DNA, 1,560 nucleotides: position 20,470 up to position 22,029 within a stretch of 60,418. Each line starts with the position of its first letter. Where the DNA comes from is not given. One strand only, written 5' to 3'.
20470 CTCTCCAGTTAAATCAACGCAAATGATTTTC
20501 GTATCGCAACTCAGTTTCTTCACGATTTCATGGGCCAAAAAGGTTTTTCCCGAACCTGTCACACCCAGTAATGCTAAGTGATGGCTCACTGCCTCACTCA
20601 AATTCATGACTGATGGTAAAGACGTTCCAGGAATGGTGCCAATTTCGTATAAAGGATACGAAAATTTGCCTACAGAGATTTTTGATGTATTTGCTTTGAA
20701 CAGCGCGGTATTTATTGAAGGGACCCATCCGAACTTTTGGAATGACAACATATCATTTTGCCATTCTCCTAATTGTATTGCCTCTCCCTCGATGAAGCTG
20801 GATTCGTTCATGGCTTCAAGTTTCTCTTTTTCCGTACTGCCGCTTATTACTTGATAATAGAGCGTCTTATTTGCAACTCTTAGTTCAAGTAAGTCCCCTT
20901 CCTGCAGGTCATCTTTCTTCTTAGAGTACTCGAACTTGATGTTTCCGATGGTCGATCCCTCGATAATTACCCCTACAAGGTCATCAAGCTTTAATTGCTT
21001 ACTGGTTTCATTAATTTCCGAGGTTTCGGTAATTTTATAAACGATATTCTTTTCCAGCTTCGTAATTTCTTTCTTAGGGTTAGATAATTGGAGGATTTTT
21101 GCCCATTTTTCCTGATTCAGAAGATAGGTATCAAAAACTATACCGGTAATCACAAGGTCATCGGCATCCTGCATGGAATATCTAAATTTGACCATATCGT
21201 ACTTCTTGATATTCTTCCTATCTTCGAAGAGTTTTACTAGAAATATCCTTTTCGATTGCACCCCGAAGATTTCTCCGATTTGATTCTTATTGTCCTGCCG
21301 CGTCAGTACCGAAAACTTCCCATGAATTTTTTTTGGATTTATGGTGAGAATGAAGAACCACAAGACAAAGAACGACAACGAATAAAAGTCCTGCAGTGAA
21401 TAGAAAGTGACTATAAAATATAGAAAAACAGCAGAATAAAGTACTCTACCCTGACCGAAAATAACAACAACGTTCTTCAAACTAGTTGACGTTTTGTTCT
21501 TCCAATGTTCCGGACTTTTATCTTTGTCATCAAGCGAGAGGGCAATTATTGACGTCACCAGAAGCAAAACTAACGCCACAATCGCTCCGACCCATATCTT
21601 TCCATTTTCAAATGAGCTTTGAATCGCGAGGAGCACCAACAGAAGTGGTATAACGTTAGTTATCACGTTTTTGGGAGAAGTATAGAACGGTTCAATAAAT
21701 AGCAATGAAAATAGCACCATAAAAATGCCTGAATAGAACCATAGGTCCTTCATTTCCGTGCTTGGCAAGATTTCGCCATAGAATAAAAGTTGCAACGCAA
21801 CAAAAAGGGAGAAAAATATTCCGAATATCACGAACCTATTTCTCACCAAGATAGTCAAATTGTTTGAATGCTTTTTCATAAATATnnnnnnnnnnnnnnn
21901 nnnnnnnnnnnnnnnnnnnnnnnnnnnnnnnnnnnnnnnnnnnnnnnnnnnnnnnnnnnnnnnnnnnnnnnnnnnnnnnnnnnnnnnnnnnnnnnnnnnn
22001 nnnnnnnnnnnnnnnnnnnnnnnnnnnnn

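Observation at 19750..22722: HEPN-motif Abi-like protein plus membrane-anchored HerA/DUF87 ATPase: candidate undescribed two-gene defence cassette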

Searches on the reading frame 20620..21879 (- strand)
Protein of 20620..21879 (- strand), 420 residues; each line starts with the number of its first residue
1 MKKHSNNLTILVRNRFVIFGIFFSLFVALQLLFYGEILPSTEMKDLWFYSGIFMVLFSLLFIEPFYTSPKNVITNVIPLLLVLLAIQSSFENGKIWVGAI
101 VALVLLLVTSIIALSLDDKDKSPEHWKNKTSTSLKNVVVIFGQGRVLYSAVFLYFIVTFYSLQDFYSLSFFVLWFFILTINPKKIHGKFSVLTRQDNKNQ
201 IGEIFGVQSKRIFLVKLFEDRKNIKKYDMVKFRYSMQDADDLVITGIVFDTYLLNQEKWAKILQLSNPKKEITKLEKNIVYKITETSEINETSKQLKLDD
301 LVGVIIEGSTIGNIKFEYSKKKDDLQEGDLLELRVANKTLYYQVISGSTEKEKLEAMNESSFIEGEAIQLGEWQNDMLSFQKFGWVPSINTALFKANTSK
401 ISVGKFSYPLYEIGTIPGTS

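Call 71: search_protein_representatives(protein=window:20620-21879:-)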
Query: 420 residues. Proteins with E-value up to 0.001 (for the whole library): 544; up to 1e-10: 315; up to 1e-30: 78. The best 150 are listed.
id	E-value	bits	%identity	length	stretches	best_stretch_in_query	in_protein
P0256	8.2e-153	525.7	60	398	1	28-415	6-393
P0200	3.9e-141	487.3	55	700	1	11-419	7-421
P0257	7.6e-110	384.2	58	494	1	126-419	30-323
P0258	3.0e-100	352.7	43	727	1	11-419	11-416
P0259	9.7e-99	347.7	59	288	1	8-275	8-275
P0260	5.2e-96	338.7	62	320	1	96-354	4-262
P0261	8.5e-94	331.4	47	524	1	40-419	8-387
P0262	3.8e-90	319.4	41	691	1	11-419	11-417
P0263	5.2e-86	305.8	42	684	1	11-419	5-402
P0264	1.4e-83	297.7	39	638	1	34-420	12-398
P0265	6.8e-77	275.7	58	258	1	54-301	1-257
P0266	3.2e-68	247.2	38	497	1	17-419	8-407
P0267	4.5e-67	243.4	32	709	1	18-419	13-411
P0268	1.9e-66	241.4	37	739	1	18-419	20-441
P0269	4.6e-64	233.5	65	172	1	236-406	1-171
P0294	3.3e-45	171.4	29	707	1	22-419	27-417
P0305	1.6e-40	155.9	27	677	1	14-398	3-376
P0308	2.8e-39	151.9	33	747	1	23-395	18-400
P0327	1.9e-31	126.1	32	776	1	17-396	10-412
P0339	1.8e-28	116.3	26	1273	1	15-397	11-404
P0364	7.1e-25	104.5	26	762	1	18-401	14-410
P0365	8.1e-25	104.3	24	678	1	12-419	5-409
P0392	2.0e-22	96.4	22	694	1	24-419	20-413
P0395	4.2e-22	95.3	28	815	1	15-398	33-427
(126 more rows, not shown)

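Call 72: search_protein_families(library=pfam, proteins=[P0339, P0395, P0327, P0267, P0294, P0305, P0365, P0392, P0364, P0308], max_evalue=0.001)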
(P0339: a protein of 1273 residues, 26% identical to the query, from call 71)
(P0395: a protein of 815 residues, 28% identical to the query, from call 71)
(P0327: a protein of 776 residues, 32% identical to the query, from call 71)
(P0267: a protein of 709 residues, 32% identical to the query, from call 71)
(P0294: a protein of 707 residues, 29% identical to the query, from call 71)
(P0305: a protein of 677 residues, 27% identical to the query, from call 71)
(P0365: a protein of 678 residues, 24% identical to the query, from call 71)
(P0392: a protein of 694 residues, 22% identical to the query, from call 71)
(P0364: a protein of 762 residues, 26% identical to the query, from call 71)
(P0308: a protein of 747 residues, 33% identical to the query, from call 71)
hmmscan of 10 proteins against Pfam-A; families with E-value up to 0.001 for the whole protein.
P0339 (1273 aa): 1 family
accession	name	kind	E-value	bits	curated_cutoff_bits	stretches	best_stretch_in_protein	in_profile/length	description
PF01935.23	DUF87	-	1.8e-06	28.6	23.2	1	414-479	2-68/220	Helicase HerA, central domain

P0395 (815 aa): 1 family
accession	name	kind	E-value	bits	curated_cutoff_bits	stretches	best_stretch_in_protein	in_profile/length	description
PF01935.23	DUF87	-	6.2e-10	40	23.2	1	437-511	2-69/220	Helicase HerA, central domain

P0327 (776 aa): 7 families
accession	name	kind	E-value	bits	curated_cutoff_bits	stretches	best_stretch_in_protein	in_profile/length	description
PF01935.23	DUF87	-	2.3e-18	67.6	23.2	1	425-697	1-216/220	Helicase HerA, central domain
PF12846.13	AAA_10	-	2.1e-07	30.7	27.5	1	447-507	22-81/362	AAA-like domain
PF01580.24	FtsK_SpoIIIE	-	4e-07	30.2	24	1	423-483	18-80/221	FtsK/SpoIIIE family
PF10412.15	TrwB_AAD_bind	-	6.2e-06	25.8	20.5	1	443-487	12-56/387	Type IV secretion-system coupling protein DNA-binding domain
PF13401.12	AAA_22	-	3.3e-05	24.6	27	0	449-558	8-105/130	AAA domain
PF12775.13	AAA_7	-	0.00015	21.8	25.8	1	430-487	17-74/181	P-loop containing dynein motor region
PF00004.35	AAA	-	0.00028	21.8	21.2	0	451-488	3-44/131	ATPase family associated with various cellular activities (AAA)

P0267 (709 aa): 2 families
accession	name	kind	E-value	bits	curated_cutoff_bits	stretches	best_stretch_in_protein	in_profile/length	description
PF01935.23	DUF87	-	1.8e-13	51.6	23.2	1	404-485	2-69/220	Helicase HerA, central domain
PF10412.15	TrwB_AAD_bind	-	1.5e-05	24.5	20.5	1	422-466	13-58/387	Type IV secretion-system coupling protein DNA-binding domain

P0294 (707 aa): 6 families
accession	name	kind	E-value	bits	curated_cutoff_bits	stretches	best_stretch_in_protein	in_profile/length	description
PF01935.23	DUF87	-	2.8e-12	47.6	23.2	1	409-474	1-68/220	Helicase HerA, central domain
PF05872.18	HerA_C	-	5e-07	29.2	22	1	425-470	16-61/502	Helicase HerA-like C-terminal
PF10412.15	TrwB_AAD_bind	-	2e-06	27.4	20.5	1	430-484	15-69/387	Type IV secretion-system coupling protein DNA-binding domain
PF12775.13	AAA_7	-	2.7e-05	24.2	25.8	1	404-470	7-73/181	P-loop containing dynein motor region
PF12846.13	AAA_10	-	6.3e-05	22.6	27.5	0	430-479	21-69/362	AAA-like domain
PF19044.6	P-loop_TraG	-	9.9e-05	21.6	25.8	1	423-472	22-71/413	TraG P-loop domain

P0305 (677 aa): 6 families
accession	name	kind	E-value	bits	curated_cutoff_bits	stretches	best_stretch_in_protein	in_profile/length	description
PF01935.23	DUF87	-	1.9e-14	54.7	23.2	1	395-453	11-75/220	Helicase HerA, central domain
PF12846.13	AAA_10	-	2.4e-06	27.3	27.5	1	408-465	22-77/362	AAA-like domain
PF10412.15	TrwB_AAD_bind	-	3.1e-06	26.8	20.5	1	407-453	15-61/387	Type IV secretion-system coupling protein DNA-binding domain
PF20720.3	nSTAND3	-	2.4e-05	24.5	27.2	1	407-528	17-144/155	Novel STAND NTPase 3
PF01580.24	FtsK_SpoIIIE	-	2.6e-05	24.2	24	1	386-444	19-80/221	FtsK/SpoIIIE family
PF19044.6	P-loop_TraG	-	0.00054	19.2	25.8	1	410-449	32-71/413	TraG P-loop domain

P0365 (678 aa): 8 families
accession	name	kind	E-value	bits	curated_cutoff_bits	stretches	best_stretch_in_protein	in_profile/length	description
PF01935.23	DUF87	-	3.3e-19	70.3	23.2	1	403-616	3-215/220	Helicase HerA, central domain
PF10412.15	TrwB_AAD_bind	-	7.9e-09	35.3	20.5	1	420-475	13-68/387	Type IV secretion-system coupling protein DNA-binding domain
PF13401.12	AAA_22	-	3.1e-06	28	27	1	425-582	8-122/130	AAA domain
PF05872.18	HerA_C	-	0.00023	20.4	22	0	529-596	252-313/502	Helicase HerA-like C-terminal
PF12846.13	AAA_10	-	0.00045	19.8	27.5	0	423-482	22-76/362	AAA-like domain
PF04851.21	ResIII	-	0.00081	19.8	22.5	0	427-546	28-137/164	Type III restriction enzyme, res subunit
PF01580.24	FtsK_SpoIIIE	-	0.00083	19.3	24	0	395-459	14-80/221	FtsK/SpoIIIE family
PF20720.3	nSTAND3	-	0.00098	19.3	27.2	0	426-478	21-78/155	Novel STAND NTPase 3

P0392 (694 aa): 5 families
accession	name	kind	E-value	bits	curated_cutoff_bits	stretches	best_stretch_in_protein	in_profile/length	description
PF01935.23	DUF87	-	3.4e-11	44.1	23.2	1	406-470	2-68/220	Helicase HerA, central domain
PF05872.18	HerA_C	-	1.8e-06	27.3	22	1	427-515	22-101/502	Helicase HerA-like C-terminal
PF01656.29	CbiA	-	0.00039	20.8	25.4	1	431-470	4-43/125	CobQ/CobB/MinD/ParA nucleotide binding domain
PF03205.20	MobB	-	0.00068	20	26.6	0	429-460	2-33/133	Molybdopterin guanine dinucleotide synthesis protein B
PF10412.15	TrwB_AAD_bind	-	0.00091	18.6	20.5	0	427-470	16-59/387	Type IV secretion-system coupling protein DNA-binding domain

P0364 (762 aa): 1 family
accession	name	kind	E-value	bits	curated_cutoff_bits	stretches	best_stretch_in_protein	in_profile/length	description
PF01935.23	DUF87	-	9.2e-08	32.9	23.2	1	415-486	3-69/220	Helicase HerA, central domain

P0308 (747 aa): 8 families
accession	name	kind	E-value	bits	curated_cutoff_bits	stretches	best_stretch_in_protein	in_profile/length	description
PF01935.23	DUF87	-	2.4e-12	47.9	23.2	1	414-672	1-215/220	Helicase HerA, central domain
PF05872.18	HerA_C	-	2.8e-07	30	22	1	432-496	18-82/502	Helicase HerA-like C-terminal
PF12846.13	AAA_10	-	6.3e-07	29.2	27.5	1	436-486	22-72/362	AAA-like domain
PF01580.24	FtsK_SpoIIIE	-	2.3e-05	24.4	24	1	428-483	39-92/221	FtsK/SpoIIIE family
PF10412.15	TrwB_AAD_bind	-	3.5e-05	23.3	20.5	1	433-474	13-54/387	Type IV secretion-system coupling protein DNA-binding domain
PF13401.12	AAA_22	-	0.00031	21.5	27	0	438-639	8-123/130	AAA domain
PF00004.35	AAA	-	0.00034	21.5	21.2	0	569-658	44-129/131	ATPase family associated with various cellular activities (AAA)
PF13245.12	AAA_19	-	0.0007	20.2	25.1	0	437-517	13-87/134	AAA domain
